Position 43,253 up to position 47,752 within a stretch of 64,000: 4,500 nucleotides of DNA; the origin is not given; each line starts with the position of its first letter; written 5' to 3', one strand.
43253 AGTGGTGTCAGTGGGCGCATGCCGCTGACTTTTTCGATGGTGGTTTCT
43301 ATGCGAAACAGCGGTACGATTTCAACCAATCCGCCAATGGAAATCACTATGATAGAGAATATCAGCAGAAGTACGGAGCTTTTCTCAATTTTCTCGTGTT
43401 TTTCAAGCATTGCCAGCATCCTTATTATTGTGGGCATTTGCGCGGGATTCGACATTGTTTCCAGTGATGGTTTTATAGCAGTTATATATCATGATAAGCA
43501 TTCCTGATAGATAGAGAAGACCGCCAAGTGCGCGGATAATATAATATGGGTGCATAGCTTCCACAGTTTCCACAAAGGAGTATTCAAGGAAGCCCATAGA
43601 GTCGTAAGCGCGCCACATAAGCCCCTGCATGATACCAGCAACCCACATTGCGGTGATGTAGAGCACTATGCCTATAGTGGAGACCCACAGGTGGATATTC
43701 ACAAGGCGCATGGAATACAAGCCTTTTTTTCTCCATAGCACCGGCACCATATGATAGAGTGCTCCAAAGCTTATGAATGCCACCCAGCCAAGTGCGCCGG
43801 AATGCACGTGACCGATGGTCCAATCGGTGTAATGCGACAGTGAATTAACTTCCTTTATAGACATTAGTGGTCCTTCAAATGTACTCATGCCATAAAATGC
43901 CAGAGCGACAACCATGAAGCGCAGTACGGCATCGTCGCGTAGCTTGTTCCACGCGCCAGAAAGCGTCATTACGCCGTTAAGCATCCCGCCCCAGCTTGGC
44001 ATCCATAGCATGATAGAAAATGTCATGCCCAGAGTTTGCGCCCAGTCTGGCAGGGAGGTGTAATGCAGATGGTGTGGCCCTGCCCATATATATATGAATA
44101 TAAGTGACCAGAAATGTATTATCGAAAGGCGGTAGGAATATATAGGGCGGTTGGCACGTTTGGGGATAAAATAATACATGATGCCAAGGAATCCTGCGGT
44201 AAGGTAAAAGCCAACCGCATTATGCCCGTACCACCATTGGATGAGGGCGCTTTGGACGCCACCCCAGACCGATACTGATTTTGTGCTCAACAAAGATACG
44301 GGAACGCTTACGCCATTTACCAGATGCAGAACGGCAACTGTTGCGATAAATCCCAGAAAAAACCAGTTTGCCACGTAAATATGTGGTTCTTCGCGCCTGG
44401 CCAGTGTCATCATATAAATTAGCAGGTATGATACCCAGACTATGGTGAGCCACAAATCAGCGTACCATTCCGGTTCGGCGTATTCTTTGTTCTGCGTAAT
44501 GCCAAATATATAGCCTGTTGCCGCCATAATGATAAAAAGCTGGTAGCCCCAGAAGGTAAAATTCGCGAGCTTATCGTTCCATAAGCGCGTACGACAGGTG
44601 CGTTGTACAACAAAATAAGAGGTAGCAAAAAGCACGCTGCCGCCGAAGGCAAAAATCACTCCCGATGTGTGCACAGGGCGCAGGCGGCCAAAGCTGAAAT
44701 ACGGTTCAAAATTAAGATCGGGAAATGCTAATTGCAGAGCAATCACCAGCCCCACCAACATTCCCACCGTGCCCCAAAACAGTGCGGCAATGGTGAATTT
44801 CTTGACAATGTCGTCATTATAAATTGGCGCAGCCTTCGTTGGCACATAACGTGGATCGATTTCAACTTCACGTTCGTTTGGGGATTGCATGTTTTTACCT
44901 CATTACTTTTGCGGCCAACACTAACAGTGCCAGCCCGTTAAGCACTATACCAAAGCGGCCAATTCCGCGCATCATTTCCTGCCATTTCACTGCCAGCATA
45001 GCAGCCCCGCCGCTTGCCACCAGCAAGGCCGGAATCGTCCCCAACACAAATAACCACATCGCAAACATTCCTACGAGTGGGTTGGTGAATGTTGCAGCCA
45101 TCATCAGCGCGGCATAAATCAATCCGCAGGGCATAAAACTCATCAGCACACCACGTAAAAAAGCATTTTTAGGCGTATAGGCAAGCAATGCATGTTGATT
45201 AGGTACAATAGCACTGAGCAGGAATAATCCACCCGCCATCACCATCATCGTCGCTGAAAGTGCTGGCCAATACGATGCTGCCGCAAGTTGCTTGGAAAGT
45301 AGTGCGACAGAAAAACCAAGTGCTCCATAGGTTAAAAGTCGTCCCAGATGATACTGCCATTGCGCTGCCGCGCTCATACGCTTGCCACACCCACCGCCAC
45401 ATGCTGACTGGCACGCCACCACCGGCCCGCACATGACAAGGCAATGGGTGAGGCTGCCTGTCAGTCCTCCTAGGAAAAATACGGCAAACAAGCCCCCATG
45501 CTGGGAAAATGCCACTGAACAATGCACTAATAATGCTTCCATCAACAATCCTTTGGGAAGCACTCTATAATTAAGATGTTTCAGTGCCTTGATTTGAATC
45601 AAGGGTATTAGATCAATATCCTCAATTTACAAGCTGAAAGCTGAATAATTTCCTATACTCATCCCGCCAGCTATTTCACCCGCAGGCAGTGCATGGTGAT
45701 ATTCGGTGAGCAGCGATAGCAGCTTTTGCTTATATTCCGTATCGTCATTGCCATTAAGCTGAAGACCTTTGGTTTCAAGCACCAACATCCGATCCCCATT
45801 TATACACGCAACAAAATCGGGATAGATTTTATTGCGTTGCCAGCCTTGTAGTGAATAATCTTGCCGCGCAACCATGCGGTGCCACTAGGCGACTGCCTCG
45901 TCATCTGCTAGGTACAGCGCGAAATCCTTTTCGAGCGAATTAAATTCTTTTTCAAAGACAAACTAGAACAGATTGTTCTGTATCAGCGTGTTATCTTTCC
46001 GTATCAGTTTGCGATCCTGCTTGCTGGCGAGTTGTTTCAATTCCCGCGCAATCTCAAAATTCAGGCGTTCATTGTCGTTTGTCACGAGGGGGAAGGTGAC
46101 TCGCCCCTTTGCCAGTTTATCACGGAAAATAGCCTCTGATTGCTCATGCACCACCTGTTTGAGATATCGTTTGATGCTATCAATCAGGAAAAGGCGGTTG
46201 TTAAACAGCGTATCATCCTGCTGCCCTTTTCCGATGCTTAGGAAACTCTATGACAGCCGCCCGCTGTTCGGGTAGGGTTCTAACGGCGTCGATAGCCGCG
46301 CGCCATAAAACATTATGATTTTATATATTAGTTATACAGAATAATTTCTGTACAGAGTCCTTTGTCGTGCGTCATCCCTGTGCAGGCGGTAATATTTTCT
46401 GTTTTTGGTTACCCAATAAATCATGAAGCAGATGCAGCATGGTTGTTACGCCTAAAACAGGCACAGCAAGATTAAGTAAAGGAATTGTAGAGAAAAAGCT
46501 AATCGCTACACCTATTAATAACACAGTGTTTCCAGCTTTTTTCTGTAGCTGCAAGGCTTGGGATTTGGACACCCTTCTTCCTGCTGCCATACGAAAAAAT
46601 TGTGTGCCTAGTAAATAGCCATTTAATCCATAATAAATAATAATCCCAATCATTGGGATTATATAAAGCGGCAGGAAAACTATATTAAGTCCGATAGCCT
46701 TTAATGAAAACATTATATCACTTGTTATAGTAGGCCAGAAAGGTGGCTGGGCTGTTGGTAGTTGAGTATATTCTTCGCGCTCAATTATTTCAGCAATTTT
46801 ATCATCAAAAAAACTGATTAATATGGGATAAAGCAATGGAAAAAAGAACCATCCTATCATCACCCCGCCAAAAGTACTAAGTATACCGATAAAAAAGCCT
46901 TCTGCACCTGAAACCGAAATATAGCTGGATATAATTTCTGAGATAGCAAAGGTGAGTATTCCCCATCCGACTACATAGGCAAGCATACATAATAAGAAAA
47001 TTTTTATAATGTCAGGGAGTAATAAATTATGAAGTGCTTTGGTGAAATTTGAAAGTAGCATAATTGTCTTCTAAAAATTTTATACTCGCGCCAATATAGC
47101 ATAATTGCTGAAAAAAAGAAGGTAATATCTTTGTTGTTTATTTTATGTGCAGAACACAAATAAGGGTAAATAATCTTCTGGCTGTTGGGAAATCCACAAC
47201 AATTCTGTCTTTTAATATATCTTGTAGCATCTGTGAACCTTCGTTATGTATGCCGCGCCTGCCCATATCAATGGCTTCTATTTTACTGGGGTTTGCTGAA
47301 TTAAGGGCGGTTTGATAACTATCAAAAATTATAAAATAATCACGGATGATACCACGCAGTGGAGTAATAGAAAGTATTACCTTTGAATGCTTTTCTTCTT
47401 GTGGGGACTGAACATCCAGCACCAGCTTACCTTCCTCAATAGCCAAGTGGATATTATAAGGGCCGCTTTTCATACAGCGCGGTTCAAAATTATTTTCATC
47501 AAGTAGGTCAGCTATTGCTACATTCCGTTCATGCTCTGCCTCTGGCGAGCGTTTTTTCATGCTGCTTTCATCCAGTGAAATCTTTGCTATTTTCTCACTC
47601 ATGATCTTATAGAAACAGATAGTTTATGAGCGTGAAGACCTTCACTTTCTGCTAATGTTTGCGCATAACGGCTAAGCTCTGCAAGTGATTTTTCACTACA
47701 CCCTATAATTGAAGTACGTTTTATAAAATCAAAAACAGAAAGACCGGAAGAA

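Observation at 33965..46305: G+C-rich cbb3-oxidase island inserted directly after tRNA-Arg(CCG)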

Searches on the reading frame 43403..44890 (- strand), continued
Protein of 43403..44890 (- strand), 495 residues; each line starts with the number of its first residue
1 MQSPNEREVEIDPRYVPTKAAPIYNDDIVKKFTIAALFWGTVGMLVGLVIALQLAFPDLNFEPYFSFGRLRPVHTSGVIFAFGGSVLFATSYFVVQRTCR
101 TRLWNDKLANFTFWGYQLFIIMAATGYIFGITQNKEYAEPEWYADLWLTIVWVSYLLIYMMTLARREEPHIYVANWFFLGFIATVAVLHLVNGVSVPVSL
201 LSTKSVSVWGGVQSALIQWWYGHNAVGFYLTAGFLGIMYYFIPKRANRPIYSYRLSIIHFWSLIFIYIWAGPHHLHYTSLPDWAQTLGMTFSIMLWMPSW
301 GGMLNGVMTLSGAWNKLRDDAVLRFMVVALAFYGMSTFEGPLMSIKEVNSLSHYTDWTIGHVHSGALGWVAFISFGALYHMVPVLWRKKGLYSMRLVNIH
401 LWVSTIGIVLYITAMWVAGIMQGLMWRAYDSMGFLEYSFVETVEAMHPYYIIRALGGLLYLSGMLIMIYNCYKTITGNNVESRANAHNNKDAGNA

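Call 30: find_encoding_contigs(protein=P0247, flank=10000, max_places=2)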
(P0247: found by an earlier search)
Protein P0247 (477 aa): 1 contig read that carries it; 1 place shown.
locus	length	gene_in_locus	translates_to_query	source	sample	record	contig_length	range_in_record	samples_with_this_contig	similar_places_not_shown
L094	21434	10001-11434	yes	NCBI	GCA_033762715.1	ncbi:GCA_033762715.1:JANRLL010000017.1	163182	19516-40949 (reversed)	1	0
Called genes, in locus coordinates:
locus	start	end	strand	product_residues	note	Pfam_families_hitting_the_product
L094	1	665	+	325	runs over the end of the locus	PF01544:CorA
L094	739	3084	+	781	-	PF00535:Glycos_transf_2, PF13641:Glyco_tranf_2_3, PF13506:Glyco_transf_21, PF13632:Glyco_trans_2_3, PF03552:Cellulose_synt (weak)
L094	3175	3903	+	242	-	PF17036:CBP_BcsS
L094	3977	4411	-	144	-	PF00210:Ferritin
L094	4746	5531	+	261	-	PF00912:Transgly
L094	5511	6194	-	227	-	PF12570:DUF3750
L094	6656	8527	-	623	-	PF02705:K_trans, PF22776:K_trans_C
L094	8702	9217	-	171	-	PF00210:Ferritin (weak)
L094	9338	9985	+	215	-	PF13386:DsbD_2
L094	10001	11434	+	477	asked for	PF00115:COX1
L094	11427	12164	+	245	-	PF02433:FixO, PF00034:Cytochrom_C (faint)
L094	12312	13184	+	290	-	PF14715:FixP_N, PF13442:Cytochrome_CBB3, PF00034:Cytochrom_C, PF13442:Cytochrome_CBB3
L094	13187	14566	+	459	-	PF12801:Fer4_5, PF12838:Fer4_7 (faint), PF13187:Fer4_9 (faint), PF13484:Fer4_16 (faint), PF13534:Fer4_17 (faint), PF13746:Fer4_18, PF11614:FixG_C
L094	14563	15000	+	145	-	PF05751:FixH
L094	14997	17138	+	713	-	PF00403:HMA, PF00122:E1-E2_ATPase, PF00702:Hydrolase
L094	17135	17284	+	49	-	PF03597:FixS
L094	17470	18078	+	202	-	PF13505:OMP_b-brl, PF03922:OmpW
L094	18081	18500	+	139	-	-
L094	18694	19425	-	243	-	PF00027:cNMP_binding, PF13545:HTH_Crp_2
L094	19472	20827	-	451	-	PF04055:Radical_SAM, PF06969:HemN_C (weak)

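Call 66: search_protein_families(library=ncbifam, proteins=[window:43403-44890:-], max_evalue=0.00001)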
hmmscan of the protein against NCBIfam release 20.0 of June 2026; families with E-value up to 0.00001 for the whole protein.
window:43403-44890:- (495 aa): 3 families
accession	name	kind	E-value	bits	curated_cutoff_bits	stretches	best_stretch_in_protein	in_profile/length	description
TIGR00780.1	ccoN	equivalog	3e-221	735.3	583.15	1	24-486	3-470/474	cytochrome-c oxidase, cbb3-type subunit I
NF011053.0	PRK14485.1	subfamily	1.9e-209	697.4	1080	1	23-486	9-471/716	putative bifunctional cbb3-type cytochrome c oxidase subunit I/II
TIGR02891.1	CtaD_CoxA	equivalog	3.4e-14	52.4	670.75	1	217-479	228-473/504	cytochrome c oxidase subunit I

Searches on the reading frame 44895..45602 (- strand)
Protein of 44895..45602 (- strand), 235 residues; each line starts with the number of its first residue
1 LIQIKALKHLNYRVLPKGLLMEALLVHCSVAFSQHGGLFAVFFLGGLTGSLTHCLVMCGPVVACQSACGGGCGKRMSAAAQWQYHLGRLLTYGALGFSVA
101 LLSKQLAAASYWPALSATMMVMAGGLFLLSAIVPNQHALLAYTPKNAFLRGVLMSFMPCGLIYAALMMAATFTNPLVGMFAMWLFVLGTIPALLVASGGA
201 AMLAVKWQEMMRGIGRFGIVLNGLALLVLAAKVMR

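Call 7: search_protein_families(library=pfam, proteins=[window:44895-45602:-], max_evalue=0.01)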
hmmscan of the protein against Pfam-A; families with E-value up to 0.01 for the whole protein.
window:44895-45602:- (235 aa): 1 family
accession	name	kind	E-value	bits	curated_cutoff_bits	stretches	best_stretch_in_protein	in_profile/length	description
PF13386.12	DsbD_2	-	1.2e-25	91.1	24.9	1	42-223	2-197/199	Cytochrome C biogenesis protein transmembrane region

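Call 66: search_protein_families(library=ncbifam, proteins=[window:44895-45542:-], max_evalue=0.00001)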
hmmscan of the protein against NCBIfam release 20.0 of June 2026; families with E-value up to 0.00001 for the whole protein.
window:44895-45542:- (215 aa): 0 families

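Call 70: find_related_loci(query=window:44895-45542:-, collection=metagenome_contigs, flank=10000)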
Query window:44895-45542:- (215 aa) in metagenome_contigs; peptide patterns used: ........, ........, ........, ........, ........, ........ (x = any residue, [..] = any of these).
67 stretches matched a pattern; 9 encode a relative of the query (tblastn E <= 1e-3); 9 distinct loci.
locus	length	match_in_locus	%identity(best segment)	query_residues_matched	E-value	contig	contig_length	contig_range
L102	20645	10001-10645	82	1-215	1e-115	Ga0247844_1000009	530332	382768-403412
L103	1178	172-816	80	1-215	3e-118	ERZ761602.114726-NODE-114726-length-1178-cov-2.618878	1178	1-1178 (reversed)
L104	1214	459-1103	73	1-215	7e-116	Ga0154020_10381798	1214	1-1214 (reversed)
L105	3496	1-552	75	32-215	1e-92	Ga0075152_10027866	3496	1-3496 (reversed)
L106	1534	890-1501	73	1-203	3e-89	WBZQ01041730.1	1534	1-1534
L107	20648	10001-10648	63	1-215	8e-77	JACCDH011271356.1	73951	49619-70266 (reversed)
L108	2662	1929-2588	55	1-215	6e-74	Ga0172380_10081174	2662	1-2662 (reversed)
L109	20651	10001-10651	54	4-215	2e-66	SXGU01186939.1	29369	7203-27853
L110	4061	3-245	77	135-215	2e-29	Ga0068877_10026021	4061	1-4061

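Call 76: search_protein_families(library=pfam, proteins=[L102:8163-8717:+, L102:8866-9480:-, L102:7158-7553:+, L107:8244-9071:-, L107:9076-9912:-, L107:6655-7422:-], max_evalue=0.001)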
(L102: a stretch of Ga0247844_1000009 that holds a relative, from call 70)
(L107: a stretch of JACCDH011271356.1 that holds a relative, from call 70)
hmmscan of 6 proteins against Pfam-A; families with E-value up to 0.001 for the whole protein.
L102:8163-8717:+ (184 aa): 0 families

L102:8866-9480:- (204 aa): 0 families

L102:7158-7553:+ (131 aa): 0 families

L107:8244-9071:- (275 aa): 1 family
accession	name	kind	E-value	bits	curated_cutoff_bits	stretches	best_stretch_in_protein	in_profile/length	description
PF07963.17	N_methyl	-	1.8e-05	24.5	21.2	1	9-32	4-27/27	Prokaryotic N-terminal methylation motif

L107:9076-9912:- (278 aa): 1 family
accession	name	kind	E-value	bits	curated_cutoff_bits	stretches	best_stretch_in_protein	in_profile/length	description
PF07963.17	N_methyl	-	5.8e-05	22.9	21.2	1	36-58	5-27/27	Prokaryotic N-terminal methylation motif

L107:6655-7422:- (255 aa): 0 families

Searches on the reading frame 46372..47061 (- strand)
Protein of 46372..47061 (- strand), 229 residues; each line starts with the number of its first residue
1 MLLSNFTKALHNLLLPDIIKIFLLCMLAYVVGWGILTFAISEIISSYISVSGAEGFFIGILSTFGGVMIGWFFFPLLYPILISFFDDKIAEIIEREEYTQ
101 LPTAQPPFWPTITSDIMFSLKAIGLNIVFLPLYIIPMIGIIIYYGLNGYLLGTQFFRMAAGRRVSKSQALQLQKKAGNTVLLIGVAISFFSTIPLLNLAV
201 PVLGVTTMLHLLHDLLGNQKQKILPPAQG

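Call 7: search_protein_families(library=pfam, proteins=[window:46372-47061:-], max_evalue=0.01)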
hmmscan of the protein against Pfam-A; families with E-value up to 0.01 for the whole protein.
window:46372-47061:- (229 aa): 1 family
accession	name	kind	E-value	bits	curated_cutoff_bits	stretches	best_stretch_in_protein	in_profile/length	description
PF07264.17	EI24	-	1.3e-23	84.6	32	1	6-201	2-199/199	Sulfate transporter CysZ/Etoposide-induced protein 2.4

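Call 12: find_encoding_contigs(protein=window:46372-47061:-, flank=10000, max_places=8)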
Protein window:46372-47061:- (229 aa): 1 contig read that carries it; 1 place shown.
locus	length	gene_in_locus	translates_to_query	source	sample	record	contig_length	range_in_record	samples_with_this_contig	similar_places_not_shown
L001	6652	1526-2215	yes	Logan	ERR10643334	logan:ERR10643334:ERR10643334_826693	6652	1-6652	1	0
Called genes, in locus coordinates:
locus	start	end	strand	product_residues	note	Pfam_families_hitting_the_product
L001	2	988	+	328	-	?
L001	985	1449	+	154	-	PF06793:UPF0262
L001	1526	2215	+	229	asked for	PF07264:EI24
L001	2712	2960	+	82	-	-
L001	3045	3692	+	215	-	PF13386:DsbD_2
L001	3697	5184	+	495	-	PF00115:COX1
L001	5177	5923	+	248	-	PF02433:FixO, PF00034:Cytochrom_C (faint)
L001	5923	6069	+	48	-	PF05545:FixQ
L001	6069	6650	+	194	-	?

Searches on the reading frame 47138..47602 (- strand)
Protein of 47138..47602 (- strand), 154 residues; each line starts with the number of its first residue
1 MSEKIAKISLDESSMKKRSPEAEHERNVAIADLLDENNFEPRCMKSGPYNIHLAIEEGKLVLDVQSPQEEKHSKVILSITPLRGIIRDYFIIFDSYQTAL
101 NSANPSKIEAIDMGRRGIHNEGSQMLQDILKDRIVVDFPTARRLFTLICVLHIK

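Call 7: search_protein_families(library=pfam, proteins=[window:47138-47602:-], max_evalue=0.01)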
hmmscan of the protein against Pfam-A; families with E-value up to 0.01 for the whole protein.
window:47138-47602:- (154 aa): 1 family
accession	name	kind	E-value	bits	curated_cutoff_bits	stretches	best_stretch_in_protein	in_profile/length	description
PF06793.17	UPF0262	-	4.7e-64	215.5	25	1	3-154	2-153/153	Uncharacterised protein family (UPF0262)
